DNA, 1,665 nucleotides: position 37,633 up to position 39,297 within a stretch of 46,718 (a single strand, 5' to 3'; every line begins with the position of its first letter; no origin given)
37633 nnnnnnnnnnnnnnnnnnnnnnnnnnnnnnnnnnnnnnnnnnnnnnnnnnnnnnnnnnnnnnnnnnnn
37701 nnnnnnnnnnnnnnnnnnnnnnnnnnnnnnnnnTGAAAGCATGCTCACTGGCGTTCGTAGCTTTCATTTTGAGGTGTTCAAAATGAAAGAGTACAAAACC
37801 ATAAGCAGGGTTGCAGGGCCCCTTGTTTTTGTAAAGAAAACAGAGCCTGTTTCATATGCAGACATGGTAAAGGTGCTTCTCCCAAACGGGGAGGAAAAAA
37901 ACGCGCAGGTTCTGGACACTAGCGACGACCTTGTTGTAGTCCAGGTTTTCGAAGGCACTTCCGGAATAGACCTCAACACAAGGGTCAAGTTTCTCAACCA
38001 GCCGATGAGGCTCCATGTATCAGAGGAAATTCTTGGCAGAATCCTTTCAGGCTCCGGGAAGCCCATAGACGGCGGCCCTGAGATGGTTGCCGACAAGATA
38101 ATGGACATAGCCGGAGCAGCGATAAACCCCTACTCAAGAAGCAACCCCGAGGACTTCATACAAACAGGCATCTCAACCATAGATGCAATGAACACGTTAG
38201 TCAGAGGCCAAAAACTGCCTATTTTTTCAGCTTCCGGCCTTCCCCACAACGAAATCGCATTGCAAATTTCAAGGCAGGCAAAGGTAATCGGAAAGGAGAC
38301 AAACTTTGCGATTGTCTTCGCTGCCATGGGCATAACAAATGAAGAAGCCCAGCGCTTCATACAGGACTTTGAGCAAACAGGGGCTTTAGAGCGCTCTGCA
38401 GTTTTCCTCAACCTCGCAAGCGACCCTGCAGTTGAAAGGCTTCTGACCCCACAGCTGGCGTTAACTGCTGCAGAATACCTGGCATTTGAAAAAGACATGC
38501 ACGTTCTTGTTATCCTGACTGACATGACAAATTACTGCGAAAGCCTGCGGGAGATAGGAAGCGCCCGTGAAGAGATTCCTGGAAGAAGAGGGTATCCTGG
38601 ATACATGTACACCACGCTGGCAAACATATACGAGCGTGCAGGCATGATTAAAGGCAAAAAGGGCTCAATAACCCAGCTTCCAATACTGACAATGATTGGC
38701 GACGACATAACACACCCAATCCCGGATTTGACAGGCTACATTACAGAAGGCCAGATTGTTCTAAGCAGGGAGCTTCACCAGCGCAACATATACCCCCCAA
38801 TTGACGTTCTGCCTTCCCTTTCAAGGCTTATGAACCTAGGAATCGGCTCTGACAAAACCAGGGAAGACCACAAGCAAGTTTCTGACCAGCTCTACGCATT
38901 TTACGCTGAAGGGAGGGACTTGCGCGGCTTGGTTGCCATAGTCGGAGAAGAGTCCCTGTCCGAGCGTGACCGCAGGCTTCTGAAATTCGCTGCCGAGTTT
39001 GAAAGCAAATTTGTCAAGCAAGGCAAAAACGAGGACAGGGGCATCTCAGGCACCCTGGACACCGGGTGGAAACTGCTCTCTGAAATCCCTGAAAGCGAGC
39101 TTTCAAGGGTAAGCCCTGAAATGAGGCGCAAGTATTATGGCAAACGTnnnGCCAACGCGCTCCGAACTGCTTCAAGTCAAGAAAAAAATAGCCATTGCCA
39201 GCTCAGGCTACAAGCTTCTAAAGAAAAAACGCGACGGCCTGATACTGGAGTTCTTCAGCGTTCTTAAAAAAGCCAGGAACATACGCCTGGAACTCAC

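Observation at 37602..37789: Two tandem repeat-element modules wedged into the atpA/atpB ATGA junction, spanned by a chain of ATGA-coupled micro-ORFs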

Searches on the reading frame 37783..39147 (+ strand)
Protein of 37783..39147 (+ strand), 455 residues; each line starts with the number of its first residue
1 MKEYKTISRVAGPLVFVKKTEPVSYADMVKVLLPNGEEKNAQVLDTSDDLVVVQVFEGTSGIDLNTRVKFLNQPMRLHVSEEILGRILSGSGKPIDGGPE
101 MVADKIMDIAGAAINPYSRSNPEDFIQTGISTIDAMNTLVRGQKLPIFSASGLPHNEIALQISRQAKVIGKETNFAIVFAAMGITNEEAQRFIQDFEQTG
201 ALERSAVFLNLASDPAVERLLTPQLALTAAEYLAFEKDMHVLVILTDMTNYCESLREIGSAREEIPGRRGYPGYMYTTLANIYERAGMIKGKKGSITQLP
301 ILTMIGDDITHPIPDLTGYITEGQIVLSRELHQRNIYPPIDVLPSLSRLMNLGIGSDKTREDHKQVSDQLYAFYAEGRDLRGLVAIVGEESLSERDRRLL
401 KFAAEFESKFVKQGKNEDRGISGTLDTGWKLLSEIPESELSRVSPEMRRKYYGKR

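Call 9: find_encoding_contigs(protein=window:37783-39147:+, flank=3000, max_places=10)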
Protein window:37783-39147:+ (455 aa): 2 contigs read that carry it; 2 places shown.
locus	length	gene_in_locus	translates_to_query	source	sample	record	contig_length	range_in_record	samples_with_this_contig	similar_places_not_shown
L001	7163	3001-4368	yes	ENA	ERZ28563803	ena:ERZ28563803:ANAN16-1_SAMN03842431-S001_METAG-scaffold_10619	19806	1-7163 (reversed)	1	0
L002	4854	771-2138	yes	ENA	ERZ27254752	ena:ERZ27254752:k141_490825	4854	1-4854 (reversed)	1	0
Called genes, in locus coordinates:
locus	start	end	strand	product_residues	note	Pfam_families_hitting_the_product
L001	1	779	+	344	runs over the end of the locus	PF01992:vATP-synt_AC39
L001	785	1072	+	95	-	PF01990:ATP-synt_F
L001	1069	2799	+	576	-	PF02874:ATP-synt_ab_N, PF16886:ATP-synt_ab_Xtn, PF00006:ATP-synt_ab, PF22919:ATP-synt_VA_C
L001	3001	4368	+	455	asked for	PF02874:ATP-synt_ab_N, PF00006:ATP-synt_ab, PF22919:ATP-synt_VA_C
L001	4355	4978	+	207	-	PF01813:ATP-synt_D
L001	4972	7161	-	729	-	?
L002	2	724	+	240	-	?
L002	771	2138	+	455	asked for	PF02874:ATP-synt_ab_N, PF00006:ATP-synt_ab, PF22919:ATP-synt_VA_C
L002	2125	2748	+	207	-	PF01813:ATP-synt_D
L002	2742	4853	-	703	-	?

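Call 30: find_homologous_proteins(query=window:37783-39147:+, max_evalue=1e-100)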
Query window:37783-39147:+ (455 aa): 8000 proteins with E <= 1e-100 among 8000 candidates; the best 120 are listed.
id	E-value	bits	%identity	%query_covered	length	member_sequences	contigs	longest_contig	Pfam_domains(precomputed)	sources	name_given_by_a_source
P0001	0.0e+0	1151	-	-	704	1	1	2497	PF02874.30,PF00006.32,PF22919.2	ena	-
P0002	2.6e-297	1003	100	100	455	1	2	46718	PF02874.30,PF00006.32,PF22919.2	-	-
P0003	3.0e-297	1003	100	100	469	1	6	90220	PF02874.30,PF00006.32,PF22919.2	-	-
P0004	7.7e-282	952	94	100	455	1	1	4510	PF02874.30,PF00006.32,PF22919.2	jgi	-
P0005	1.4e-276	935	92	100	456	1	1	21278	PF02874.30,PF00006.32,PF22919.2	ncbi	-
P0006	2.8e-275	931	91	100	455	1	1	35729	PF02874.30,PF00006.32,PF22919.2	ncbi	-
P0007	3.1e-275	930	92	100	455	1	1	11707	PF02874.30,PF00006.32,PF22919.2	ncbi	-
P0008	2.0e-274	928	91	100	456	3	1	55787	PF02874.30,PF00006.32,PF22919.2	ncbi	-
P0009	8.0e-274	926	91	100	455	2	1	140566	PF02874.30,PF00006.32,PF22919.2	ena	-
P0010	8.2e-273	923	91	100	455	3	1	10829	PF02874.30,PF00006.32,PF22919.2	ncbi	-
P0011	1.3e-272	922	89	100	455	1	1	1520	PF02874.30,PF00006.32,PF22919.2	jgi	-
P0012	5.5e-272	920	91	100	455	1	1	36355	PF02874.30,PF00006.32,PF22919.2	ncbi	-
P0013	1.3e-271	919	89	100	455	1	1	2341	PF02874.30,PF00006.32,PF22919.2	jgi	jgi:V/A-type H+/Na+-transporting ATPase subunit B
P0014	3.0e-271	917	89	100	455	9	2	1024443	PF02874.30,PF00006.32,PF22919.2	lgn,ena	-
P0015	3.4e-269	911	89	100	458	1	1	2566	PF02874.30,PF00006.32,PF22919.2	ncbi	-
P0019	7.2e-262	886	87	100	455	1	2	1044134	PF02874.30,PF00006.32,PF22919.2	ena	-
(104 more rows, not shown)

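Call 32: find_encoding_contigs(protein=P0003, flank=10000, max_places=10)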
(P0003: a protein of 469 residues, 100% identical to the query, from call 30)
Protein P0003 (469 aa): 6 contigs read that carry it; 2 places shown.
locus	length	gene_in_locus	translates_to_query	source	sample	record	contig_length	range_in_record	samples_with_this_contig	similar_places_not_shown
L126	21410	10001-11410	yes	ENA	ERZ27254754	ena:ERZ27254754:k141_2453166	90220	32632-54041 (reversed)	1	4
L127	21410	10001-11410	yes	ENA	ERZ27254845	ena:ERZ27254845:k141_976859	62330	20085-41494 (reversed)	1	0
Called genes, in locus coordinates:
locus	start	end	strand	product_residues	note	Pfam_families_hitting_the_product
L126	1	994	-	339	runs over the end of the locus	PF26356:Pelota_N, PF03464:eRF1_2, PF03465:eRF1_3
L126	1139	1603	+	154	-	-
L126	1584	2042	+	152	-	-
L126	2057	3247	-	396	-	-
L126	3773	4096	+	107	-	-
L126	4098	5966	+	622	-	PF01496:V_ATPase_I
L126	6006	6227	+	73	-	PF00137:ATP-synt_C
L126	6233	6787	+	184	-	PF16999:V-ATPase_G_2 (weak), PF01991:vATP-synt_E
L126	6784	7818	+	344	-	PF01992:vATP-synt_AC39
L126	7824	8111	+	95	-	PF01990:ATP-synt_F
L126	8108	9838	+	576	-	PF02874:ATP-synt_ab_N, PF16886:ATP-synt_ab_Xtn, PF00006:ATP-synt_ab, PF22919:ATP-synt_VA_C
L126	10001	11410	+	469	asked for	PF02874:ATP-synt_ab_N, PF00006:ATP-synt_ab, PF22919:ATP-synt_VA_C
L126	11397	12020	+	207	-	PF01813:ATP-synt_D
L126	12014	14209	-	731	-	PF00270:DEAD, PF04851:ResIII, PF21210:RNA_helicase_helical, PF00271:Helicase_C, PF02732:ERCC4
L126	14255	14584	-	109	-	-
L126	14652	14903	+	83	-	-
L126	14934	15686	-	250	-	PF02163:Peptidase_M50 (faint)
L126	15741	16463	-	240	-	PF01963:TraB_PrgY_gumN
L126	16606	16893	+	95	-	-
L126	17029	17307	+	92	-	PF01883:FeS_assembly_P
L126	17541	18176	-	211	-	PF00730:HhH-GPD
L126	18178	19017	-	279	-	PF13489:Methyltransf_23, PF08241:Methyltransf_11, PF08242:Methyltransf_12 (weak), PF13649:Methyltransf_25, PF13847:Methyltransf_31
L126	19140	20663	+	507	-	PF01935:DUF87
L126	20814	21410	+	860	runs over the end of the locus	-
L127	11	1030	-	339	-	PF26356:Pelota_N, PF03464:eRF1_2, PF03465:eRF1_3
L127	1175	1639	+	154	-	-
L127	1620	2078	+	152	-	-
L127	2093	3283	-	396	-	-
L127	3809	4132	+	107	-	-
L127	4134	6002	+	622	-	PF01496:V_ATPase_I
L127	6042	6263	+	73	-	PF00137:ATP-synt_C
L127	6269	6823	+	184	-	PF16999:V-ATPase_G_2 (weak), PF01991:vATP-synt_E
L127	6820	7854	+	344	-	PF01992:vATP-synt_AC39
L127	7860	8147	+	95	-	PF01990:ATP-synt_F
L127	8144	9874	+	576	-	PF02874:ATP-synt_ab_N, PF16886:ATP-synt_ab_Xtn, PF00006:ATP-synt_ab, PF22919:ATP-synt_VA_C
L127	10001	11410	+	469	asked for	PF02874:ATP-synt_ab_N, PF00006:ATP-synt_ab, PF22919:ATP-synt_VA_C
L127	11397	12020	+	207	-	PF01813:ATP-synt_D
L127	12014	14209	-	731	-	PF00270:DEAD, PF04851:ResIII, PF21210:RNA_helicase_helical, PF00271:Helicase_C, PF02732:ERCC4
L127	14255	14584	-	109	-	-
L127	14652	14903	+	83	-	-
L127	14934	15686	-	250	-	PF02163:Peptidase_M50 (faint)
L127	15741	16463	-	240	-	PF01963:TraB_PrgY_gumN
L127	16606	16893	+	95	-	-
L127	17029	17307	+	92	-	PF01883:FeS_assembly_P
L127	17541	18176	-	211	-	PF00730:HhH-GPD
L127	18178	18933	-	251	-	PF13489:Methyltransf_23, PF13847:Methyltransf_31, PF08241:Methyltransf_11, PF08242:Methyltransf_12 (weak), PF13649:Methyltransf_25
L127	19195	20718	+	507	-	PF01935:DUF87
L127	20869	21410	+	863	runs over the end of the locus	-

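Call 34: find_encoding_contigs(protein=P0005, flank=10000, max_places=3)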
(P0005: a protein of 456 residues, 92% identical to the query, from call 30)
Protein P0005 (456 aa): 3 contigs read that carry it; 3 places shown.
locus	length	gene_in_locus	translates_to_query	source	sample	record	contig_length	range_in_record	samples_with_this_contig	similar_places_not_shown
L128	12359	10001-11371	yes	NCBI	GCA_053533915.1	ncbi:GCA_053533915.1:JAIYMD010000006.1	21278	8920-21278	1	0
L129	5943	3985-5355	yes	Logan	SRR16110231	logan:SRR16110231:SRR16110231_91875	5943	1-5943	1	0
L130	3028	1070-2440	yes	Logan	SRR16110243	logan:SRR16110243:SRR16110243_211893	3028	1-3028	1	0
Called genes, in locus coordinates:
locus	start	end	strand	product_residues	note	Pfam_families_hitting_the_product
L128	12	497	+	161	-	-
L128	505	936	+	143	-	-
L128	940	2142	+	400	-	PF07690:MFS_1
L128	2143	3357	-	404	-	-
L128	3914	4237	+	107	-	-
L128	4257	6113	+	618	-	PF01496:V_ATPase_I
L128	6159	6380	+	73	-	PF00137:ATP-synt_C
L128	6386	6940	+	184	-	PF16999:V-ATPase_G_2 (weak), PF01991:vATP-synt_E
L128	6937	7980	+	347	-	PF01992:vATP-synt_AC39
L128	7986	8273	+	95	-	PF01990:ATP-synt_F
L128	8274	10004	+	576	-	PF02874:ATP-synt_ab_N, PF16886:ATP-synt_ab_Xtn, PF00006:ATP-synt_ab, PF22919:ATP-synt_VA_C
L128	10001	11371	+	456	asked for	PF02874:ATP-synt_ab_N, PF00006:ATP-synt_ab, PF22919:ATP-synt_VA_C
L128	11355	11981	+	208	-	PF01813:ATP-synt_D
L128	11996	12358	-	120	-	?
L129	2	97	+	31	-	?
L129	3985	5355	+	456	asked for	PF02874:ATP-synt_ab_N, PF00006:ATP-synt_ab, PF22919:ATP-synt_VA_C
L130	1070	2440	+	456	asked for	PF02874:ATP-synt_ab_N, PF00006:ATP-synt_ab, PF22919:ATP-synt_VA_C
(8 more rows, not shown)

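Call 35: find_encoding_contigs(protein=P0009, flank=10000, max_places=3)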
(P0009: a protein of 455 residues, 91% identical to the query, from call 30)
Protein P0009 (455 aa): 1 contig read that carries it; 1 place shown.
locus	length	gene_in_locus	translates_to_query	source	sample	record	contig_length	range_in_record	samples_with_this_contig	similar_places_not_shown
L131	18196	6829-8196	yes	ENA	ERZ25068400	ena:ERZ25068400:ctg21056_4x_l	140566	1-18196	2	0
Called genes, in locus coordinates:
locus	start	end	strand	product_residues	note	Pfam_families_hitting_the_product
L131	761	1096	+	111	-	-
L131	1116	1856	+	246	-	-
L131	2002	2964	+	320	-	PF01496:V_ATPase_I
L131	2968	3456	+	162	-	PF00137:ATP-synt_C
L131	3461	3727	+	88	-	-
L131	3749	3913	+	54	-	PF01992:vATP-synt_AC39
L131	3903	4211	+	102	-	PF01992:vATP-synt_AC39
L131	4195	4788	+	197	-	PF01992:vATP-synt_AC39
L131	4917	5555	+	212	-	PF02874:ATP-synt_ab_N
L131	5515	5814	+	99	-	PF16886:ATP-synt_ab_Xtn, PF00006:ATP-synt_ab (faint)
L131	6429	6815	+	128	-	PF22919:ATP-synt_VA_C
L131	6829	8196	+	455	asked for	PF02874:ATP-synt_ab_N, PF00006:ATP-synt_ab, PF22919:ATP-synt_VA_C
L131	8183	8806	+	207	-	PF01813:ATP-synt_D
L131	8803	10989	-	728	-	PF00270:DEAD, PF04851:ResIII, PF21210:RNA_helicase_helical, PF00271:Helicase_C, PF02732:ERCC4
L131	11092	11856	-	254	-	PF02163:Peptidase_M50 (weak)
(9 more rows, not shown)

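Call 36: find_encoding_contigs(protein=P0014, flank=10000, max_places=3)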
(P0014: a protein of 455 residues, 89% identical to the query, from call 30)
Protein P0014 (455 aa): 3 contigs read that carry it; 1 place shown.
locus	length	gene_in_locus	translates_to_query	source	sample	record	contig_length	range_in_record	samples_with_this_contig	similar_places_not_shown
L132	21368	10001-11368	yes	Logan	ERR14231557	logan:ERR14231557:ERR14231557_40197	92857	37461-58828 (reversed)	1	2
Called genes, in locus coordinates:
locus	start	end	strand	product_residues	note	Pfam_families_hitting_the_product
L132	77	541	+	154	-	-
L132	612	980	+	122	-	-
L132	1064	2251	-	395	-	-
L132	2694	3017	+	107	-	-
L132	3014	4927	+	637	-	PF01496:V_ATPase_I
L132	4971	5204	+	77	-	PF00137:ATP-synt_C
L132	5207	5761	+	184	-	PF01991:vATP-synt_E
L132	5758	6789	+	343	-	PF01992:vATP-synt_AC39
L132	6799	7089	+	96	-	PF01990:ATP-synt_F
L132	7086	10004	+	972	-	PF02874:ATP-synt_ab_N, PF16886:ATP-synt_ab_Xtn, PF14890:Intein_splicing, PF00006:ATP-synt_ab, PF22919:ATP-synt_VA_C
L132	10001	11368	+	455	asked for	PF02874:ATP-synt_ab_N, PF00006:ATP-synt_ab, PF22919:ATP-synt_VA_C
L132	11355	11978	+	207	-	PF01813:ATP-synt_D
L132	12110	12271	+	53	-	-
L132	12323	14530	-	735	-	PF00270:DEAD, PF04851:ResIII, PF21210:RNA_helicase_helical, PF00271:Helicase_C, PF02732:ERCC4, PF14520:HHH_5 (weak)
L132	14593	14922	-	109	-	-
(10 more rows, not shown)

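Call 37: find_encoding_contigs(protein=P0019, flank=10000, max_places=3)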
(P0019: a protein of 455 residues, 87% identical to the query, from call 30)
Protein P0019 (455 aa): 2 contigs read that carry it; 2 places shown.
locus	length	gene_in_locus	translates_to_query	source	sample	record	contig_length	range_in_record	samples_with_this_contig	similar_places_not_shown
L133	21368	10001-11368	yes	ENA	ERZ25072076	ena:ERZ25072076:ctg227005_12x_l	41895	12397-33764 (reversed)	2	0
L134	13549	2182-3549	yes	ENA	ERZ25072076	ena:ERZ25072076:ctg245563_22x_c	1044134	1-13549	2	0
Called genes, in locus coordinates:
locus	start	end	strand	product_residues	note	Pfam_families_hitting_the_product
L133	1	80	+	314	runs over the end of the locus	-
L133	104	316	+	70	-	-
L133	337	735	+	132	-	-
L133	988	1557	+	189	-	PF08713:DNA_alkylation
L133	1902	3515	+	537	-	-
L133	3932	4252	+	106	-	-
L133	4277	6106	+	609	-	PF01496:V_ATPase_I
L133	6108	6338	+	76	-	PF00137:ATP-synt_C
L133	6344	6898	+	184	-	PF01991:vATP-synt_E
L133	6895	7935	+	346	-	PF01992:vATP-synt_AC39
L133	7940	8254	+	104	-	PF01990:ATP-synt_F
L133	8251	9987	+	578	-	PF02874:ATP-synt_ab_N, PF16886:ATP-synt_ab_Xtn, PF00006:ATP-synt_ab, PF22919:ATP-synt_VA_C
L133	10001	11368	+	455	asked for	PF02874:ATP-synt_ab_N, PF00006:ATP-synt_ab, PF22919:ATP-synt_VA_C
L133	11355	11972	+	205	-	PF01813:ATP-synt_D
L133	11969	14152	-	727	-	PF00270:DEAD, PF04851:ResIII, PF21210:RNA_helicase_helical, PF00271:Helicase_C, PF02732:ERCC4, PF12826:HHH_2 (faint), PF14520:HHH_5 (weak)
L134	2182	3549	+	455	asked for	PF02874:ATP-synt_ab_N, PF00006:ATP-synt_ab, PF22919:ATP-synt_VA_C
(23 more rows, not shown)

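Call 73: find_encoding_contigs(protein=P0004, flank=10000, max_places=3)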
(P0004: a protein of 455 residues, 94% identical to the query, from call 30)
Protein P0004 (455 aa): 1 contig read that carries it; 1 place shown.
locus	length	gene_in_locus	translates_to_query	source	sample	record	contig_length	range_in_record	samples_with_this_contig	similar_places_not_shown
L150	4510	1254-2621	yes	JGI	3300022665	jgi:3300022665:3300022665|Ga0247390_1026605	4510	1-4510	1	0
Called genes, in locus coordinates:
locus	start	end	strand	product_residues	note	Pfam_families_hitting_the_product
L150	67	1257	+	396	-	PF00006:ATP-synt_ab, PF22919:ATP-synt_VA_C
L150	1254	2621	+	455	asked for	PF02874:ATP-synt_ab_N, PF00006:ATP-synt_ab, PF22919:ATP-synt_VA_C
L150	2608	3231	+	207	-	PF01813:ATP-synt_D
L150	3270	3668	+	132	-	-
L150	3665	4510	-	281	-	?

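Call 74: find_encoding_contigs(protein=P0008, flank=10000, max_places=3)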
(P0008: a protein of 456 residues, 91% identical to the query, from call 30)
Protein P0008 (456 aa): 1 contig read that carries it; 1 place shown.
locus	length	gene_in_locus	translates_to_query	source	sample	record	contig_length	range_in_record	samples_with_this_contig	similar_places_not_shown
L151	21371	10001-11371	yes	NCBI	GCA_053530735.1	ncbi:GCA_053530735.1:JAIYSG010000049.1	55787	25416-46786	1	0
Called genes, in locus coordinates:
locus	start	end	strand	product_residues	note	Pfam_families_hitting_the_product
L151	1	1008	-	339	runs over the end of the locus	PF26356:Pelota_N, PF03464:eRF1_2, PF03465:eRF1_3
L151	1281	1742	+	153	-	-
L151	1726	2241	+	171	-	-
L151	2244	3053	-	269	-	-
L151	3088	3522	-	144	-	-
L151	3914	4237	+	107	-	-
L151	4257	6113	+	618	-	PF01496:V_ATPase_I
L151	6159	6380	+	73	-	PF00137:ATP-synt_C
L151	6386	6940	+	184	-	PF01991:vATP-synt_E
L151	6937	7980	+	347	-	PF01992:vATP-synt_AC39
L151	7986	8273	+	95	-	PF01990:ATP-synt_F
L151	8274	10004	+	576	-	PF02874:ATP-synt_ab_N, PF16886:ATP-synt_ab_Xtn, PF00006:ATP-synt_ab, PF22919:ATP-synt_VA_C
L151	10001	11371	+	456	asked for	PF02874:ATP-synt_ab_N, PF00006:ATP-synt_ab, PF22919:ATP-synt_VA_C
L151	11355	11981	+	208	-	PF01813:ATP-synt_D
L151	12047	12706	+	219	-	PF20582:UPF0758_N, PF04002:RadC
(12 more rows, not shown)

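Call 75: find_encoding_contigs(protein=P0006, flank=10000, max_places=3)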
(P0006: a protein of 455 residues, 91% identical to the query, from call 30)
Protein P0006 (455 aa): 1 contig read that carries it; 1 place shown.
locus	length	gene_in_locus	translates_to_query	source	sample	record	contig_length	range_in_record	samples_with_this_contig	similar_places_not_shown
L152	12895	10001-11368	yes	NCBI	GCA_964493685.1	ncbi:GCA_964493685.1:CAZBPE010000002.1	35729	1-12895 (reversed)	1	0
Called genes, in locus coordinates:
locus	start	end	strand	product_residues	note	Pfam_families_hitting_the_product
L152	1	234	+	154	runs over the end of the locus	-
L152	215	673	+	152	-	-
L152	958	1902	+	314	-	PF07690:MFS_1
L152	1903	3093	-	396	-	-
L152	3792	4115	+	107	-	-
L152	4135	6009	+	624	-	PF01496:V_ATPase_I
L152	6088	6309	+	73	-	PF00137:ATP-synt_C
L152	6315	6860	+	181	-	PF16999:V-ATPase_G_2 (weak), PF01991:vATP-synt_E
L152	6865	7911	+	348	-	PF01992:vATP-synt_AC39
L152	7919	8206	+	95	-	PF01990:ATP-synt_F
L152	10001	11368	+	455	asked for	PF02874:ATP-synt_ab_N, PF00006:ATP-synt_ab, PF22919:ATP-synt_VA_C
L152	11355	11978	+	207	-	PF01813:ATP-synt_D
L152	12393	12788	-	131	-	-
